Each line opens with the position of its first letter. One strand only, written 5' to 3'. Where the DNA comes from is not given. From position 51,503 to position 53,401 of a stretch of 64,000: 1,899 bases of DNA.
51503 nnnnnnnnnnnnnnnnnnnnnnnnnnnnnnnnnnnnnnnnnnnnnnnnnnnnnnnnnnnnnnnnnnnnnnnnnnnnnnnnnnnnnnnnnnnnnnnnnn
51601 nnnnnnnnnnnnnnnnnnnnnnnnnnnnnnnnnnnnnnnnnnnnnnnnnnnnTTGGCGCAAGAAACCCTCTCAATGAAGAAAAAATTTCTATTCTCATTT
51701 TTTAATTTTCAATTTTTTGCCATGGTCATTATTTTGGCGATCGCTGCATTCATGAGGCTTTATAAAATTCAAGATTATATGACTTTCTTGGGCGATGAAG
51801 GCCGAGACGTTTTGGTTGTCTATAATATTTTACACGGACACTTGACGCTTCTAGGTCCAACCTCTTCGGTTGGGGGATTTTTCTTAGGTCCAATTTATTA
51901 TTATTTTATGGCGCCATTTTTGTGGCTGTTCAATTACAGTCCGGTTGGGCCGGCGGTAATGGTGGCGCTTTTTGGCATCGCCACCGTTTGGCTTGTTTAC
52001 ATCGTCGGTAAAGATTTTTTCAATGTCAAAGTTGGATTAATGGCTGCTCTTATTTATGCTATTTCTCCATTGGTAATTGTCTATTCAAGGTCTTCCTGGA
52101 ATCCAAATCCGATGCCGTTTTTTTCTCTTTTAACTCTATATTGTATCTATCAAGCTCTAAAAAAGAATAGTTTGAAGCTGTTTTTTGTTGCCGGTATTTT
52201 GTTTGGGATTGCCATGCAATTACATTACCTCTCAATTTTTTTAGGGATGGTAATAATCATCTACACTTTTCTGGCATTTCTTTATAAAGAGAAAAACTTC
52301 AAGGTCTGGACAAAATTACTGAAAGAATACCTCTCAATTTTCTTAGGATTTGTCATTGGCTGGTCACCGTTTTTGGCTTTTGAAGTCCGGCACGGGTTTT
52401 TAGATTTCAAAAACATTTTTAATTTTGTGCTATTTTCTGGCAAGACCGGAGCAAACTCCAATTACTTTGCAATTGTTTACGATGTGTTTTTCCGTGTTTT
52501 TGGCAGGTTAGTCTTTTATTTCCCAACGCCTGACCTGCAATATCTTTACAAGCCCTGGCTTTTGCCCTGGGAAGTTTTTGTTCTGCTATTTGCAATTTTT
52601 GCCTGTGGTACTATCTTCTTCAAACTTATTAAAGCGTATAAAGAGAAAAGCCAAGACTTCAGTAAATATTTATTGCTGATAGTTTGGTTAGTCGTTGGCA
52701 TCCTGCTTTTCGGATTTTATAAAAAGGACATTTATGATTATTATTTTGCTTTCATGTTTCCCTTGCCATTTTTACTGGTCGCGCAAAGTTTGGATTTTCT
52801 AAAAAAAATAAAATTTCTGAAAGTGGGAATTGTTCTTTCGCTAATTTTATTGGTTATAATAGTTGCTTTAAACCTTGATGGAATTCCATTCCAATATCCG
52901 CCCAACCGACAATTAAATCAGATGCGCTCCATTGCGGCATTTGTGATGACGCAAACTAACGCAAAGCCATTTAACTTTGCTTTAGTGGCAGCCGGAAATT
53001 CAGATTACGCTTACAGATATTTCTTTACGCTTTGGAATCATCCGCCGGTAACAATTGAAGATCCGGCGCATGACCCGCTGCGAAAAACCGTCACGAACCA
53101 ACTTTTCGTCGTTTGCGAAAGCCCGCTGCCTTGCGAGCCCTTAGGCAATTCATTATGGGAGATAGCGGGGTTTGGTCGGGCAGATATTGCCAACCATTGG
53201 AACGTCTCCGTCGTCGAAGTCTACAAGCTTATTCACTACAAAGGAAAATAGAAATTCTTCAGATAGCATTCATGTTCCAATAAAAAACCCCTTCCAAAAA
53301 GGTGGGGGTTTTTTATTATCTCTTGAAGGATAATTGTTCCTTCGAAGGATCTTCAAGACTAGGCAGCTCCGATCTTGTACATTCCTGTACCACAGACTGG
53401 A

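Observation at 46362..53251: Complete polyprenyl-phosphate-pentose glycosylation module: ugd - (rmd, gmd) - uxs - GT2::GtrA fusion - ArnT/PMT-like transferase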

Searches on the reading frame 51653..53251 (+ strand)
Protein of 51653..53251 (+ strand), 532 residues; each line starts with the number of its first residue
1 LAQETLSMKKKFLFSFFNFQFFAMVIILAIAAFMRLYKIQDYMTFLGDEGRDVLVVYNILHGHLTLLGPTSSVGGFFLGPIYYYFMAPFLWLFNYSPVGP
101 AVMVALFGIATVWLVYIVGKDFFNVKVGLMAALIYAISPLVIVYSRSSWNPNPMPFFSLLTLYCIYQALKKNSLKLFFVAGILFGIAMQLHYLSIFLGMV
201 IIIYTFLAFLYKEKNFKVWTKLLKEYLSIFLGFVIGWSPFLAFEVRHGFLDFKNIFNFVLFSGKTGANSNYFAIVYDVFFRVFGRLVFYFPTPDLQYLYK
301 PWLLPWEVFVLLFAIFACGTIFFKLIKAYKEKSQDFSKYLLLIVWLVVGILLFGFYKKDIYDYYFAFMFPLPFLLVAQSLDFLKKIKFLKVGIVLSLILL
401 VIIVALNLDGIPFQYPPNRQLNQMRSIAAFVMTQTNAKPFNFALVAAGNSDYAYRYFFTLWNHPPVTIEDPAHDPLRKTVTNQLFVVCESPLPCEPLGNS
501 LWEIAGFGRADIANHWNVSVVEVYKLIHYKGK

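Call 3: search_protein_families(library=pfam, proteins=[window:51653-53251:+])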
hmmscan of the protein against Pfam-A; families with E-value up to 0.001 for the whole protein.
window:51653-53251:+ (532 aa): 1 family
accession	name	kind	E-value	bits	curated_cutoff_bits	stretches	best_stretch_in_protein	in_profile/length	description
PF13231.12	PMT_2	-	3.9e-17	63.4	26.1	1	80-235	4-152/160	Dolichyl-phosphate-mannose-protein mannosyltransferase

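Call 4: search_protein_families(library=ncbifam, proteins=[window:51653-53251:+])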
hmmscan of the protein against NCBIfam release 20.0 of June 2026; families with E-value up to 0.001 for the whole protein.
window:51653-53251:+ (532 aa): 2 families
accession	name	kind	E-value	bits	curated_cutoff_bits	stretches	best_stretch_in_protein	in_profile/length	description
TIGR03663.1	TIGR03663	subfamily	6.3e-07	28.8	126.25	1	23-214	3-186/435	flippase activity-associated protein Agl23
NF047440.1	LA3751_2_3_fam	subfamily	3.8e-05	22.7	200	1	81-243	84-239/460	LA_3751/LA_3752 family putative glycosyltransferase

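Call 11: search_solved_structures(query=window:51653-53251:+, max_evalue=1, show_alignments=2)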
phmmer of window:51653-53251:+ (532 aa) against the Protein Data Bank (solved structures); distinct sequences matched with E-value up to 1: 1.
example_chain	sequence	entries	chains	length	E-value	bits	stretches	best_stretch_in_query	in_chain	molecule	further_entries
6bhp_A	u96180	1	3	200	0.00081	21.6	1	252-353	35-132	Membrane protein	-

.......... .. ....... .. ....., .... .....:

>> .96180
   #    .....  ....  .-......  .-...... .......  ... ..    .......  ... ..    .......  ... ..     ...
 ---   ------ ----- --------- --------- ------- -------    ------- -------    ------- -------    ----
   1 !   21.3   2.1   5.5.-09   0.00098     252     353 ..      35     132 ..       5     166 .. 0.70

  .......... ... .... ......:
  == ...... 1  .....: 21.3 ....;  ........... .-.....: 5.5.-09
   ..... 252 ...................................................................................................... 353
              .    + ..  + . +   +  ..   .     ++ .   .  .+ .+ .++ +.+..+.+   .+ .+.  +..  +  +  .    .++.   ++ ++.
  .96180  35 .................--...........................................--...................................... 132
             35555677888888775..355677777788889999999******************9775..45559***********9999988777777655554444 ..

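Call 15: find_homologous_proteins(query=window:51653-53251:+)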
Query window:51653-53251:+ (532 aa): 3189 proteins with E <= 0.001 among 8000 candidates; the best 120 are listed.
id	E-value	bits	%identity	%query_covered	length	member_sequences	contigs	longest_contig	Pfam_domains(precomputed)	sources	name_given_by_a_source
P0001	0.0e+0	1128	95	99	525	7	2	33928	PF13231.13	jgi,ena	jgi:4-amino-4-deoxy-L-arabinose transferase-like glycosyltransferase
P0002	1.7e-294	996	84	97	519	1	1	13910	PF13231.13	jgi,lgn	-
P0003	4.6e-288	975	84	95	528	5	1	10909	PF13231.13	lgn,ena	-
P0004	1.5e-287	973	81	98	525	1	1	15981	PF13231.13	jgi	-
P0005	9.7e-284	960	81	97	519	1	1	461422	PF13231.13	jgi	jgi:4-amino-4-deoxy-L-arabinose transferase-like glycosyltransferase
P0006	1.4e-282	957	80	99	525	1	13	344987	PF02366.25,PF13231.13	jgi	jgi:4-amino-4-deoxy-L-arabinose transferase-like glycosyltransferase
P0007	3.2e-282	955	81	96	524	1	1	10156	PF13231.13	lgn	-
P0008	7.4e-281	951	82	94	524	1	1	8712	PF02366.25,PF13231.13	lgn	-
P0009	1.2e-280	950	80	93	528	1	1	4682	PF13231.13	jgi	-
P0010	8.8e-280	947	81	94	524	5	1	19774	PF13231.13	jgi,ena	-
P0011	1.3e-279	947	80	97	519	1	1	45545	PF13231.13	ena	-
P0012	2.2e-278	943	78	99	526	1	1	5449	PF13231.13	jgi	jgi:4-amino-4-deoxy-L-arabinose transferase-like glycosyltransferase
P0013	6.7e-276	935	80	97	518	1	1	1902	PF13231.13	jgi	jgi:4-amino-4-deoxy-L-arabinose transferase-like glycosyltransferase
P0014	2.8e-274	929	76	100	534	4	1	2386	PF13231.13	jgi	jgi:4-amino-4-deoxy-L-arabinose transferase-like glycosyltransferase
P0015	9.7e-274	927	78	96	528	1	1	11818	PF13231.13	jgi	jgi:4-amino-4-deoxy-L-arabinose transferase-like glycosyltransferase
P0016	4.8e-272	922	81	92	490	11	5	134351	PF13231.13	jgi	jgi:4-amino-4-deoxy-L-arabinose transferase-like glycosyltransferase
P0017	1.4e-270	917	78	96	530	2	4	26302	PF13231.13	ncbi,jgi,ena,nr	ncbi:MAG TPA: glycosyltransferase family 39 protein [Patescibacteria group bacterium]|jgi:4-amino-4-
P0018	3.4e-268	909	81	92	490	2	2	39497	PF13231.13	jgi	jgi:4-amino-4-deoxy-L-arabinose transferase-like glycosyltransferase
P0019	6.2e-268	908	79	92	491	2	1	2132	PF13231.13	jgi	jgi:4-amino-4-deoxy-L-arabinose transferase-like glycosyltransferase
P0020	1.8e-267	907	78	96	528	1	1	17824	PF13231.13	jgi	jgi:4-amino-4-deoxy-L-arabinose transferase-like glycosyltransferase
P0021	8.6e-266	901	77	96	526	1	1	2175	PF13231.13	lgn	-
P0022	1.4e-265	901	76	96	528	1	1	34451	PF13231.13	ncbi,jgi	-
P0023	4.3e-265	899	80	92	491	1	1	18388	PF13231.13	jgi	jgi:4-amino-4-deoxy-L-arabinose transferase-like glycosyltransferase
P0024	1.1e-260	884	76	94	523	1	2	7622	PF13231.13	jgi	jgi:4-amino-4-deoxy-L-arabinose transferase-like glycosyltransferase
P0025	1.3e-259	881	79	92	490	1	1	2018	PF13231.13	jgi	jgi:4-amino-4-deoxy-L-arabinose transferase-like glycosyltransferase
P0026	3.8e-258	876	74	99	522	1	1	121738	PF13231.13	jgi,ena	-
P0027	1.0e-257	875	74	98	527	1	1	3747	PF13231.13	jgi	jgi:4-amino-4-deoxy-L-arabinose transferase-like glycosyltransferase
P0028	1.8e-257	874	76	94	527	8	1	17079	PF13231.13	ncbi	-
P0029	2.0e-255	867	75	96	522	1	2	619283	PF13231.13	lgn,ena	-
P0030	1.1e-253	861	75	94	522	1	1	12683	PF13231.13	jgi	jgi:4-amino-4-deoxy-L-arabinose transferase-like glycosyltransferase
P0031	2.7e-251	853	83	84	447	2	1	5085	PF13231.13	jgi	jgi:4-amino-4-deoxy-L-arabinose transferase-like glycosyltransferase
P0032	7.2e-249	845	73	95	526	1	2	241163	PF13231.13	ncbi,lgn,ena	-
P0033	1.0e-244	832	72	95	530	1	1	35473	PF13231.13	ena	-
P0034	1.2e-232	792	68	99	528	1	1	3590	PF13231.13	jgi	jgi:4-amino-4-deoxy-L-arabinose transferase-like glycosyltransferase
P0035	2.4e-231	788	66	99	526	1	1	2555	PF13231.13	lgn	-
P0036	3.6e-231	787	66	99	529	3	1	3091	PF13231.13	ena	-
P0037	1.1e-230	785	74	92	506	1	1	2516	PF13231.13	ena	-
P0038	2.3e-230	784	67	99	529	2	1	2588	PF13231.13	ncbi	-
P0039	6.2e-230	783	67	99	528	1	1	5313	PF13231.13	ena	-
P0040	8.4e-229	779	68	98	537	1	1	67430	PF13231.13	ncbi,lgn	-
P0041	1.7e-228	778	67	99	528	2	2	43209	PF13231.13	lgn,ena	-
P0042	4.1e-228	777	67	96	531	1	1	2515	PF13231.13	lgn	-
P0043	3.5e-227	774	66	94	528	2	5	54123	PF13231.13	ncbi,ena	-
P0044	7.3e-227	773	68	96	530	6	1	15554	PF13231.13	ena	-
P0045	1.2e-226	772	65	99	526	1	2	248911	PF13231.13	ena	-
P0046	1.3e-226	772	68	94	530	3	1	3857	PF13231.13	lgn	-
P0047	2.2e-226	771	66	99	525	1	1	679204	PF13231.13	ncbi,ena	-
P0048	4.5e-226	770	66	95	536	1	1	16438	PF13231.13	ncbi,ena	-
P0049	6.7e-226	770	64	99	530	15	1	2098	PF13231.13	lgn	-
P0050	2.4e-225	768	67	99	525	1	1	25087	PF02366.25,PF13231.13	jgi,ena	-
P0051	2.5e-225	768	66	97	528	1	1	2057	PF13231.13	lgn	-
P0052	4.7e-225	767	67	95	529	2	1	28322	PF13231.13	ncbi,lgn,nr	ncbi:MAG: glycosyltransferase family 39 protein [Patescibacteria group bacterium]|nr:glycosyltransfe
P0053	9.7e-225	766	66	97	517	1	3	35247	PF13231.13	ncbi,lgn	-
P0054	1.1e-224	766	67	94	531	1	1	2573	PF13231.13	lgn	-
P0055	4.2e-224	764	66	99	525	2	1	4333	PF13231.13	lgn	-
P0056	1.2e-223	762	67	96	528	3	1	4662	PF13231.13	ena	-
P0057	1.4e-223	762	66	96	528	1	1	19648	PF13231.13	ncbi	-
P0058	9.3e-223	759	65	99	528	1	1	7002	PF13231.13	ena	-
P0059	1.2e-222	759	65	99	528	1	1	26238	PF13231.13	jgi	jgi:4-amino-4-deoxy-L-arabinose transferase-like glycosyltransferase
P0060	1.4e-222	759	66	94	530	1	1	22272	PF13231.13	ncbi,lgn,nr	ncbi:MAG TPA: glycosyltransferase family 39 protein [Candidatus Sulfotelmatobacter sp.]|nr:glycosylt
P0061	3.1e-222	757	65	99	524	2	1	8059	PF13231.13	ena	-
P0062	7.3e-222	756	65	99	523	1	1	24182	PF13231.13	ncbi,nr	ncbi:MAG: glycosyltransferase family 39 protein [Patescibacteria group bacterium]|nr:glycosyltransfe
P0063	7.3e-222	756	66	98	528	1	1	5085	PF13231.13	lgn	-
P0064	1.2e-221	756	64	98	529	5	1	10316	PF13231.13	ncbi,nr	ncbi:MAG: glycosyltransferase family 39 protein [Actinobacteria bacterium]|nr:glycosyltransferase fa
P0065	1.9e-220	752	66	93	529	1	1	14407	PF13231.13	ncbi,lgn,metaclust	metaclust:status=active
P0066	2.3e-220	751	65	99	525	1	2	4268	PF13231.13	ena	-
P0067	2.4e-220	751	64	99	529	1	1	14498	PF13231.13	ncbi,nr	ncbi:MAG: glycosyltransferase family 39 protein [Patescibacteria group bacterium]|nr:glycosyltransfe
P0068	6.7e-220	750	64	99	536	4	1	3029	PF13231.13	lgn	-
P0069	6.9e-220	750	66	96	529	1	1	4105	PF13231.13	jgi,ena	-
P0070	6.9e-220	750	66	94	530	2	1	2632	PF13231.13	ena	-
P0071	5.2e-219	747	64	100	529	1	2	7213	PF13231.13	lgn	-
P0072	7.3e-219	746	65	98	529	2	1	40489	PF13231.13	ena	-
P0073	1.8e-218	745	64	99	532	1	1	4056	PF13231.13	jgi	jgi:4-amino-4-deoxy-L-arabinose transferase-like glycosyltransferase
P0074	2.6e-218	745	65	97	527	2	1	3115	PF13231.13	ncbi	-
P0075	1.5e-217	742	65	99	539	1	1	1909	PF13231.13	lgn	-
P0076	1.6e-217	742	65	94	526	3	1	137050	PF13231.13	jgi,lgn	jgi:4-amino-4-deoxy-L-arabinose transferase-like glycosyltransferase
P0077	2.6e-217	741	63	94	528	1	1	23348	PF13231.13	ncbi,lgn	-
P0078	1.6e-216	739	64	94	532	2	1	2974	PF13231.13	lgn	-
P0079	1.9e-216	738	65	94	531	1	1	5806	PF13231.13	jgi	jgi:4-amino-4-deoxy-L-arabinose transferase-like glycosyltransferase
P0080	3.2e-216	738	65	96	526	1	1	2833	PF13231.13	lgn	-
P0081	3.3e-216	738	64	97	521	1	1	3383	PF13231.13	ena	-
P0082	4.1e-216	737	63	98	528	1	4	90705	PF13231.13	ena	-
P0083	5.9e-216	737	64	97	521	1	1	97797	PF13231.13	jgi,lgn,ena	-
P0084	2.1e-215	735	65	99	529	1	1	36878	PF13231.13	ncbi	-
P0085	2.2e-215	735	65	96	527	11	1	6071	PF13231.13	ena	-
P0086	3.6e-215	734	66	95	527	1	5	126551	PF13231.13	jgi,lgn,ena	jgi:4-amino-4-deoxy-L-arabinose transferase-like glycosyltransferase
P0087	5.7e-215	733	73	84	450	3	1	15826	PF02366.25,PF13231.13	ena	-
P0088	6.8e-215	733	63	97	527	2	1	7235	PF13231.13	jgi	-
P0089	7.2e-215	733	64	98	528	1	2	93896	PF13231.13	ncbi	-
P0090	8.6e-215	733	65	96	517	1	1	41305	PF13231.13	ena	-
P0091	1.0e-214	733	65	94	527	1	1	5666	PF13231.13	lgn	-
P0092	1.2e-214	732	63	98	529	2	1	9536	PF13231.13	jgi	-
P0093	1.5e-214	732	64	98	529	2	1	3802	PF13231.13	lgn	-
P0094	1.5e-214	732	65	94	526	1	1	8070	PF13231.13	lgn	-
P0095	2.2e-214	732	64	100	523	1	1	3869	PF13231.13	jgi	jgi:4-amino-4-deoxy-L-arabinose transferase-like glycosyltransferase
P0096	3.1e-214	731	65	96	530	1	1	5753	PF13231.13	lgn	-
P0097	3.5e-214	731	63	98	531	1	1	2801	PF13231.13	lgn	-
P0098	4.8e-214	730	65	95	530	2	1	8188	PF13231.13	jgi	jgi:4-amino-4-deoxy-L-arabinose transferase-like glycosyltransferase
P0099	1.6e-213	729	62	99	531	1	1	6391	PF13231.13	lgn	-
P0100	3.0e-213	728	64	96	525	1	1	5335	PF13231.13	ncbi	-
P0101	3.2e-213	728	64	94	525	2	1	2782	PF13231.13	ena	-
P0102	5.2e-213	727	64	96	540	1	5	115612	PF13231.13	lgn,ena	-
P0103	6.6e-213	727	64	96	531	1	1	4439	PF13231.13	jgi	jgi:4-amino-4-deoxy-L-arabinose transferase-like glycosyltransferase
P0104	7.9e-213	726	62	95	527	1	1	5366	PF13231.13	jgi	jgi:4-amino-4-deoxy-L-arabinose transferase-like glycosyltransferase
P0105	2.9e-212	725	64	96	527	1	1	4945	PF13231.13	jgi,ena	-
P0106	3.2e-212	724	64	96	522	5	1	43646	PF13231.13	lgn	-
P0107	1.5e-211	722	63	96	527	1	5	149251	PF13231.13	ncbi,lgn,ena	-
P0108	2.6e-211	721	63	98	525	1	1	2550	PF13231.13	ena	-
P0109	3.2e-211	721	62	96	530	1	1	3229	PF13231.13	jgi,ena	-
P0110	1.1e-210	719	64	96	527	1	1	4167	PF13231.13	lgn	-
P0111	2.6e-210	718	63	97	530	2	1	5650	PF13231.13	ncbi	-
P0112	6.4e-210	717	63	94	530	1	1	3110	PF13231.13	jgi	jgi:4-amino-4-deoxy-L-arabinose transferase-like glycosyltransferase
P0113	8.0e-210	716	66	92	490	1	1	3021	PF13231.13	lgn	-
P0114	2.3e-209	715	64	96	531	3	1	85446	PF13231.13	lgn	-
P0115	2.5e-209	715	64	96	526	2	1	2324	PF13231.13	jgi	jgi:4-amino-4-deoxy-L-arabinose transferase-like glycosyltransferase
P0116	3.2e-209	714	61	100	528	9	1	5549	PF13231.13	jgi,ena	-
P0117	4.0e-209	714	60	99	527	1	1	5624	PF13231.13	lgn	-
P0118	5.9e-209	714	63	96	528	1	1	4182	PF02366.25,PF13231.13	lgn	-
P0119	1.6e-208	712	64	97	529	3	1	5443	PF13231.13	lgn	-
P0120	1.7e-208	712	60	97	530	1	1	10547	PF13231.13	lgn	-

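Call 16: find_encoding_contigs(protein=window:51653-53251:+, flank=10000, max_places=6)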
Protein window:51653-53251:+ (532 aa): no gene with exactly this product is on record in the collection.

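Call 17: find_encoding_contigs(protein=P0005, flank=10000, max_places=2)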
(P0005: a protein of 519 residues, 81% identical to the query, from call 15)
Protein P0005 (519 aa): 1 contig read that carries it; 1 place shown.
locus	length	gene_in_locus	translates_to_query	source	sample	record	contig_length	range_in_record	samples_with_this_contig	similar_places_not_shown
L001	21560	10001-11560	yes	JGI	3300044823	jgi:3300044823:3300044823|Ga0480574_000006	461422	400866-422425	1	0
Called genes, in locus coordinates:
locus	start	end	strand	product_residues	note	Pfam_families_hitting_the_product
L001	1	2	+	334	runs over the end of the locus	PF02367:TsaE, PF01300:Sua5_yciO_yrdC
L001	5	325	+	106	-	PF00814:TsaD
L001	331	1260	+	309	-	PF00188:CAP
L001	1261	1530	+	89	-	PF18900:DUF5656 (weak)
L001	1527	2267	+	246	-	PF00483:NTP_transferase, PF12804:NTP_transf_3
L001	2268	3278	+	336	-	PF01073:3Beta_HSD, PF01370:Epimerase, PF02719:Polysacc_synt_2, PF04321:RmlD_sub_bind, PF16363:GDP_Man_Dehyd, PF13460:NAD_binding_10, PF07993:NAD_binding_4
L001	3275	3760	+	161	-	PF00293:NUDIX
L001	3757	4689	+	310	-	PF04321:RmlD_sub_bind (weak), PF16363:GDP_Man_Dehyd, PF13460:NAD_binding_10 (weak), PF01370:Epimerase, PF01073:3Beta_HSD (weak), PF04321:RmlD_sub_bind, PF07993:NAD_binding_4 (weak)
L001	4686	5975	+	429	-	PF03721:UDPG_MGDP_dh_N, PF00984:UDPG_MGDP_dh, PF03720:UDPG_MGDP_dh_C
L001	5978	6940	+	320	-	PF01073:3Beta_HSD (weak), PF01370:Epimerase, PF02719:Polysacc_synt_2, PF04321:RmlD_sub_bind, PF07993:NAD_binding_4 (faint), PF13460:NAD_binding_10 (weak), PF16363:GDP_Man_Dehyd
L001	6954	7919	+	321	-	PF01370:Epimerase, PF04321:RmlD_sub_bind, PF16363:GDP_Man_Dehyd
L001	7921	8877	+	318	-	PF01073:3Beta_HSD, PF01370:Epimerase, PF02719:Polysacc_synt_2 (faint), PF04321:RmlD_sub_bind (weak), PF16363:GDP_Man_Dehyd, PF07993:NAD_binding_4 (weak)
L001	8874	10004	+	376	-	PF00535:Glycos_transf_2, PF04138:GtrA_DPMS_TM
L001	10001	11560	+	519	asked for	PF13231:PMT_2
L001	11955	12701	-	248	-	-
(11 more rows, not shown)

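Call 18: find_encoding_contigs(protein=P0047, flank=10000, max_places=2)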
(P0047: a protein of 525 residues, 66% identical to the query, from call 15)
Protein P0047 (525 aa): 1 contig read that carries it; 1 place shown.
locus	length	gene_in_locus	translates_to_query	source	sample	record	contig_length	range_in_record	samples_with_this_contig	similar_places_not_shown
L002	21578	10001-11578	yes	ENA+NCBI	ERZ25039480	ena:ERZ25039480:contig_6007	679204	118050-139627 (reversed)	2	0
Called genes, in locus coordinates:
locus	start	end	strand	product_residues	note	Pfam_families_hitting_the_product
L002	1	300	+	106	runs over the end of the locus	PF00814:TsaD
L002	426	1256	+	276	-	PF00188:CAP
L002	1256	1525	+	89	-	-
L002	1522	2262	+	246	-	PF00483:NTP_transferase, PF12804:NTP_transf_3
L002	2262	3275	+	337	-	PF01073:3Beta_HSD, PF01370:Epimerase, PF02719:Polysacc_synt_2, PF04321:RmlD_sub_bind, PF07993:NAD_binding_4, PF13460:NAD_binding_10 (weak), PF16363:GDP_Man_Dehyd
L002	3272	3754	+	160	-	PF00293:NUDIX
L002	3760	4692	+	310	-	PF02719:Polysacc_synt_2 (faint), PF04321:RmlD_sub_bind, PF16363:GDP_Man_Dehyd (faint), PF13460:NAD_binding_10 (weak), PF01370:Epimerase, PF01073:3Beta_HSD (weak), PF04321:RmlD_sub_bind, PF07993:NAD_binding_4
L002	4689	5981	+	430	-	PF03721:UDPG_MGDP_dh_N, PF00984:UDPG_MGDP_dh, PF03720:UDPG_MGDP_dh_C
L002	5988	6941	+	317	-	PF01073:3Beta_HSD (weak), PF01370:Epimerase, PF02719:Polysacc_synt_2, PF04321:RmlD_sub_bind, PF16363:GDP_Man_Dehyd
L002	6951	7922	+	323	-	PF01370:Epimerase, PF04321:RmlD_sub_bind, PF16363:GDP_Man_Dehyd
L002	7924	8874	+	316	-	PF01073:3Beta_HSD, PF01370:Epimerase, PF02719:Polysacc_synt_2 (faint), PF04321:RmlD_sub_bind (weak), PF07993:NAD_binding_4 (faint), PF16363:GDP_Man_Dehyd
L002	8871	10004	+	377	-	PF00535:Glycos_transf_2, PF04138:GtrA_DPMS_TM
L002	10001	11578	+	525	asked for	PF13231:PMT_2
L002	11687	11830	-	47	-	PF18930:DUF5679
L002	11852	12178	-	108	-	-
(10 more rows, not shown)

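Call 19: find_encoding_contigs(protein=P0029, flank=10000, max_places=2)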
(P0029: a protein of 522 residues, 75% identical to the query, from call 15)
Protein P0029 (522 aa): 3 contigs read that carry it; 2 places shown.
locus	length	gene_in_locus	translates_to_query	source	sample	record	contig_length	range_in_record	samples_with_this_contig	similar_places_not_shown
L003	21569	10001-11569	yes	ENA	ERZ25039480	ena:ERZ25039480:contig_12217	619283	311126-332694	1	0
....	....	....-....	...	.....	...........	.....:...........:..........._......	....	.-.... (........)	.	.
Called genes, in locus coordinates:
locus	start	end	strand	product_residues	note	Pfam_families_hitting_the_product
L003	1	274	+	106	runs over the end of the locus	PF00814:TsaD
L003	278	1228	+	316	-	PF00188:CAP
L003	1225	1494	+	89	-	-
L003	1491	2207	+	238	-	PF00483:NTP_transferase, PF12804:NTP_transf_3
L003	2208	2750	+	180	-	PF00293:NUDIX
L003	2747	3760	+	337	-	PF01073:3Beta_HSD, PF01370:Epimerase, PF02719:Polysacc_synt_2, PF04321:RmlD_sub_bind, PF07993:NAD_binding_4, PF13460:NAD_binding_10 (weak), PF16363:GDP_Man_Dehyd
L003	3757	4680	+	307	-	PF04321:RmlD_sub_bind, PF13460:NAD_binding_10, PF02719:Polysacc_synt_2 (faint), PF01370:Epimerase, PF16363:GDP_Man_Dehyd (weak), PF01073:3Beta_HSD (weak), PF04321:RmlD_sub_bind, PF07993:NAD_binding_4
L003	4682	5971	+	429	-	PF03721:UDPG_MGDP_dh_N, PF03807:F420_oxidored (faint), PF00984:UDPG_MGDP_dh, PF03720:UDPG_MGDP_dh_C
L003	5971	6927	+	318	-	PF01073:3Beta_HSD, PF01370:Epimerase, PF02719:Polysacc_synt_2, PF04321:RmlD_sub_bind, PF07993:NAD_binding_4 (faint), PF16363:GDP_Man_Dehyd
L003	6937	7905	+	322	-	PF01370:Epimerase, PF04321:RmlD_sub_bind, PF16363:GDP_Man_Dehyd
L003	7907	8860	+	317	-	PF00106:adh_short (faint), PF01073:3Beta_HSD (weak), PF01370:Epimerase, PF04321:RmlD_sub_bind, PF16363:GDP_Man_Dehyd, PF07993:NAD_binding_4 (weak)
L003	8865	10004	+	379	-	PF00535:Glycos_transf_2, PF04138:GtrA_DPMS_TM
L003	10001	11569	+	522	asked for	PF13231:PMT_2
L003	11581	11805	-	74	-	-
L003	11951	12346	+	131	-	-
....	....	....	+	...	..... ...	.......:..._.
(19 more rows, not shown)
